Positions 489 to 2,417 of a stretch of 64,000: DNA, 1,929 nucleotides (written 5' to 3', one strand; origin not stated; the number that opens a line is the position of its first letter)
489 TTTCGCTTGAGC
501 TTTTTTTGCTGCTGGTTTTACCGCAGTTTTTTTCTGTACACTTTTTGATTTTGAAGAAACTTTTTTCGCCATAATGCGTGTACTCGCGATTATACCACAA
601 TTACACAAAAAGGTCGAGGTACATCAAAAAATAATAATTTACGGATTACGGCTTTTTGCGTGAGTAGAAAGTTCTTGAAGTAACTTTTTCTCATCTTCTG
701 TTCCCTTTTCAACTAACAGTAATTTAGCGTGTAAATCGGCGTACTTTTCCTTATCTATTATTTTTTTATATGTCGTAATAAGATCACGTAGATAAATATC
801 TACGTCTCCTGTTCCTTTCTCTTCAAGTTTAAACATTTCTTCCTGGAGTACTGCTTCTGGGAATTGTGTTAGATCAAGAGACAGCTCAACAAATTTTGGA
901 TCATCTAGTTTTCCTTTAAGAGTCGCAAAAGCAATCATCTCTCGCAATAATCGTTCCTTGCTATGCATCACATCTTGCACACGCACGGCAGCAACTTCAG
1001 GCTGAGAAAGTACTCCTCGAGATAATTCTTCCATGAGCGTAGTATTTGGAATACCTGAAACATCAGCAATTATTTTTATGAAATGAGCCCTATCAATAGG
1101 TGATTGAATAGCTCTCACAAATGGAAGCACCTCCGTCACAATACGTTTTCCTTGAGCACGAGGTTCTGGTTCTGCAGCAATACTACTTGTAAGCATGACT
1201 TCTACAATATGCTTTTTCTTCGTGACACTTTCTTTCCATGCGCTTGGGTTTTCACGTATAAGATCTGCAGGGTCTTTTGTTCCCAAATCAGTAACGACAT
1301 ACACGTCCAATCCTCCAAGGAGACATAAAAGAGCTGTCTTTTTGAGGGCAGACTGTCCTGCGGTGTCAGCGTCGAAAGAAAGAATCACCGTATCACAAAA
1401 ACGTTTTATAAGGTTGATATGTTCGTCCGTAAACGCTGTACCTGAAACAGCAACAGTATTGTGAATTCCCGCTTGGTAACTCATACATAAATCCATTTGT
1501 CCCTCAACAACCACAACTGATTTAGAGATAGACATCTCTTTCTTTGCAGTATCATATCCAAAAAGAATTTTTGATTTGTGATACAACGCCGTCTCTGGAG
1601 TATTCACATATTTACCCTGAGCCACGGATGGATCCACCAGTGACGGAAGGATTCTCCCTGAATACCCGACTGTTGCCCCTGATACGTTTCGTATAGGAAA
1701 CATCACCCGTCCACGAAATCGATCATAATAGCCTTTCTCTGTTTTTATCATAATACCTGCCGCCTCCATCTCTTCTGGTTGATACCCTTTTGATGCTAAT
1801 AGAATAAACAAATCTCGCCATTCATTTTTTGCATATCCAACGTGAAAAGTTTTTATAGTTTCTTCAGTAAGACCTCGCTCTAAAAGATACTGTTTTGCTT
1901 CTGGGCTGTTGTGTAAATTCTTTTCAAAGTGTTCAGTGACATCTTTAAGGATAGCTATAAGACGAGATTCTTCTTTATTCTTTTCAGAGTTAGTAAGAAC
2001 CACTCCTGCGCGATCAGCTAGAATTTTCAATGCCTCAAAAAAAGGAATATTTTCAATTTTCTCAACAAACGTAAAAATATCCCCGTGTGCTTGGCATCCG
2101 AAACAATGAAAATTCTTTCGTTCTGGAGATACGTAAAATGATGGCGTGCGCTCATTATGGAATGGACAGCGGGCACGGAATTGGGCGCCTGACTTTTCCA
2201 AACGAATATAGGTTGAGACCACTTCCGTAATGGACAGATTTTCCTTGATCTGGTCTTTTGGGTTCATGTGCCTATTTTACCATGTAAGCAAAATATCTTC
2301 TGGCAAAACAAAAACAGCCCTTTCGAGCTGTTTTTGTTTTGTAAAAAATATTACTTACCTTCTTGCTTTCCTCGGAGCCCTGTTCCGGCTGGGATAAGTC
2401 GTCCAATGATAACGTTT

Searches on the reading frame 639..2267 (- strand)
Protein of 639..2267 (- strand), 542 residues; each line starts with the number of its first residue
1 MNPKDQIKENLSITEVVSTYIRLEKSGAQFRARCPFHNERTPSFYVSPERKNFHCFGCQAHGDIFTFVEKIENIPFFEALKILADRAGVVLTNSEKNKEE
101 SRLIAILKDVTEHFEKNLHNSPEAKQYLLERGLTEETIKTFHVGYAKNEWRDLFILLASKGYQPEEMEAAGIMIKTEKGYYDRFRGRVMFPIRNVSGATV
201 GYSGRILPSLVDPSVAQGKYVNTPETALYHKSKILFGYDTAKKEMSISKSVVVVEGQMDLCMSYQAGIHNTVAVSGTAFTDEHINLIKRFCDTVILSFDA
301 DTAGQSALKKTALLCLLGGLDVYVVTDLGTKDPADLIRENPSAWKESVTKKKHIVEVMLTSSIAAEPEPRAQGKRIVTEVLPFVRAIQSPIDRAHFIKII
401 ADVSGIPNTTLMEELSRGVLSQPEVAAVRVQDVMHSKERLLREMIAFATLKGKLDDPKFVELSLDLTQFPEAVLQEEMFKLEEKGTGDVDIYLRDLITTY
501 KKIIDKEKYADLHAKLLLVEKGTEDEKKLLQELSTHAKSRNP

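Call 7: search_protein_families(library=pfam, proteins=[window:639-2267:-], max_evalue=0.01)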
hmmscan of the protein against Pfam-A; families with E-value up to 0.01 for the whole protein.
window:639-2267:- (542 aa): 6 families
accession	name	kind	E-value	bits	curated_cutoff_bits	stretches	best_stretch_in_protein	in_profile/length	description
PF08275.17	DNAG_N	-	4.1e-38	130.8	26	1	114-242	2-128/128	DNA primase catalytic core, N-terminal domain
PF01807.25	Zn_ribbon_DnaG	-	4.6e-32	110.2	24.9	1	5-93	7-95/98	CHC2 zinc finger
PF13662.12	Toprim_4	-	2.1e-14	53.9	25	1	251-325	3-84/85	Toprim domain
PF13155.12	Toprim_2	-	2.3e-14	53.9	22.1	1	252-336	1-87/88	Toprim-like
PF01751.28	Toprim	-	7.8e-10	39.2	23.1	1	251-312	2-77/96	Toprim domain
PF10410.14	DnaB_bind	-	0.0059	17.3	20.6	0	375-407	22-54/56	DnaB-helicase binding domain of primase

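Call 11: find_encoding_contigs(protein=window:639-2267:-, flank=10000, max_places=6)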
Protein window:639-2267:- (542 aa): 4 contigs read that carry it; 3 places shown.
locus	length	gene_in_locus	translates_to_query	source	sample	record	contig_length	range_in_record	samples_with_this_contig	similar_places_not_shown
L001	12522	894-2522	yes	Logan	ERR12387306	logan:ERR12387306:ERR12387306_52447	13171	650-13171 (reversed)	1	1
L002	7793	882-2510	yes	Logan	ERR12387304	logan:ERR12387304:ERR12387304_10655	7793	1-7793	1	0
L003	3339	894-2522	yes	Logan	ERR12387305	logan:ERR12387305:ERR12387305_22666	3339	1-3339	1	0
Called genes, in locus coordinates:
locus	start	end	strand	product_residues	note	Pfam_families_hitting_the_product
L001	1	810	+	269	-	?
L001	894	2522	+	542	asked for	PF01807:Zn_ribbon_DnaG, PF08275:DNAG_N, PF01751:Toprim, PF13155:Toprim_2, PF13662:Toprim_4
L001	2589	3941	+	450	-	PF03979:Sigma70_r1_1, PF00140:Sigma70_r1_2, PF04542:Sigma70_r2, PF04539:Sigma70_r3, PF04545:Sigma70_r4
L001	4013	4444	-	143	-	-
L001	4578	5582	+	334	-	PF01018:GTP1_OBG, PF02421:FeoB_N, PF01926:MMR_HSR1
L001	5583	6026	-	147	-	-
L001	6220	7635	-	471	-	PF02934:GatB_N, PF02637:GatB_Yqey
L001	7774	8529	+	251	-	PF13671:AAA_33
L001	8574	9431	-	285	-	PF01745:IPT, PF01715:IPPT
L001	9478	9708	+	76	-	PF00462:Glutaredoxin, PF13417:GST_N_3, PF13409:GST_N_2 (weak)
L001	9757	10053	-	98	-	-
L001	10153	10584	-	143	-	-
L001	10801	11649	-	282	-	PF08239:SH3_3, PF03734:YkuD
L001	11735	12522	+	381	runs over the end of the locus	PF02195:ParB_N, PF17762:HTH_ParB, PF23552:ParB_C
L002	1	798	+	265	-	?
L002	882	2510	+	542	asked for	PF01807:Zn_ribbon_DnaG, PF08275:DNAG_N, PF01751:Toprim, PF13155:Toprim_2, PF13662:Toprim_4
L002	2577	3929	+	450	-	PF03979:Sigma70_r1_1, PF00140:Sigma70_r1_2, PF04542:Sigma70_r2, PF04539:Sigma70_r3, PF04545:Sigma70_r4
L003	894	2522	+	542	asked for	PF01807:Zn_ribbon_DnaG, PF08275:DNAG_N, PF01751:Toprim, PF13155:Toprim_2, PF13662:Toprim_4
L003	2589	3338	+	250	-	?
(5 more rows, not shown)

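Call 12: find_related_loci(query=window:639-2267:-, collection=genome_contigs, flank=6000)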
Query window:639-2267:- (542 aa) in genome_contigs; peptide patterns used: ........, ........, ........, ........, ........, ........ (x = any residue, [..] = any of these).
92 stretches matched a pattern; 62 encode a relative of the query (tblastn E <= 1e-3); 62 distinct loci.
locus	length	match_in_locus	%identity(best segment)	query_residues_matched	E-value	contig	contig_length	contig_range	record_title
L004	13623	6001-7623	77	1-539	0e+0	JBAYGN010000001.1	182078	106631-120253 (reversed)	MAG: Candidatus Paceibacterota bacterium isolate SO_2016_GW1_126 scaffold00163_OW334_2016, whole genome shotgun sequence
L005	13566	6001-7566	76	1-526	0e+0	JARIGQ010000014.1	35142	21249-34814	MAG: Candidatus Nomurabacteria bacterium isolate CullarsAll.DT.22 k141_842146, whole genome shotgun sequence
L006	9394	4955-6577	74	1-539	0e+0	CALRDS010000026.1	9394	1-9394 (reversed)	MAG: Candidatus Nomurabacteria bacterium isolate Baikal-1350m-319 genome assembly, contig: Baikal-1350m-c25989, whole ge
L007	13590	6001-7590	75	1-533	0e+0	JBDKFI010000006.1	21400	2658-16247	MAG: Candidatus Parcubacteria bacterium isolate farmington_2019_sw_WHONDRS-S19S_0053_A_bin.33 scaffold_0000665, whole ge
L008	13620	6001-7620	74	1-538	0e+0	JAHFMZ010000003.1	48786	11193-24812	MAG: bacterium isolate nzgw469 NODE_582_length_48787_cov_4.177290, whole genome shotgun sequence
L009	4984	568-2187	74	1-538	0e+0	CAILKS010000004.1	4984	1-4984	uncultured bacterium isolate Ja_bin-4026 genome assembly, contig: bin-4026:04/84, whole genome shotgun sequence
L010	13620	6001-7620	74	1-538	0e+0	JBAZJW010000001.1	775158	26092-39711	MAG: Candidatus Paceibacterota bacterium isolate SO_2017_LW4_129 scaffold_18_c1_LW137-91_2017, whole genome shotgun sequ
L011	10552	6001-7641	73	1-538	0e+0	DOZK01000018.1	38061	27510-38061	MAG TPA_asm: Candidatus Nomurabacteria bacterium isolate UBA11704 contig_2416, whole genome shotgun sequence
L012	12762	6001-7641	73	1-538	0e+0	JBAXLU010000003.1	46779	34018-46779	MAG: Candidatus Nomurabacteria bacterium isolate ELA435 MAG435_3, whole genome shotgun sequence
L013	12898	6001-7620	72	1-538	0e+0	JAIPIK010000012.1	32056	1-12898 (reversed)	MAG: Candidatus Gracilibacteria bacterium isolate Tobar13.5m-G72 Tobar13-5m-C1564, whole genome shotgun sequence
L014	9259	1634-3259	71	1-538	0e+0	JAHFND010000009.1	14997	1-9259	MAG: bacterium isolate nzgw472 NODE_3868_length_14998_cov_3.623042, whole genome shotgun sequence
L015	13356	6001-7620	70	1-538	0e+0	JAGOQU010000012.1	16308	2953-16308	MAG: Candidatus Paceibacterota bacterium isolate Gw_Eff_bin_22 Gw_Eff_7887_length_16308_cov_11.053520, whole genome shot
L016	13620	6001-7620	74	1-538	0e+0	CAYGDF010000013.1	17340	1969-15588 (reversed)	MAG TPA_asm: uncultured Candidatus Saccharibacteria bacterium isolate ERP113451_co1_291 genome assembly, contig: NODE_38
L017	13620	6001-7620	71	1-538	0e+0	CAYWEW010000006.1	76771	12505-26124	MAG TPA_asm: uncultured Candidatus Saccharibacteria bacterium isolate SRP219642_co7_139 genome assembly, contig: NODE_39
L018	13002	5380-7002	70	1-538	0e+0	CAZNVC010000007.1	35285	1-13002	MAG TPA_asm: uncultured Candidatus Saccharibacteria bacterium isolate SRP278252_co1_774 genome assembly, contig: NODE_18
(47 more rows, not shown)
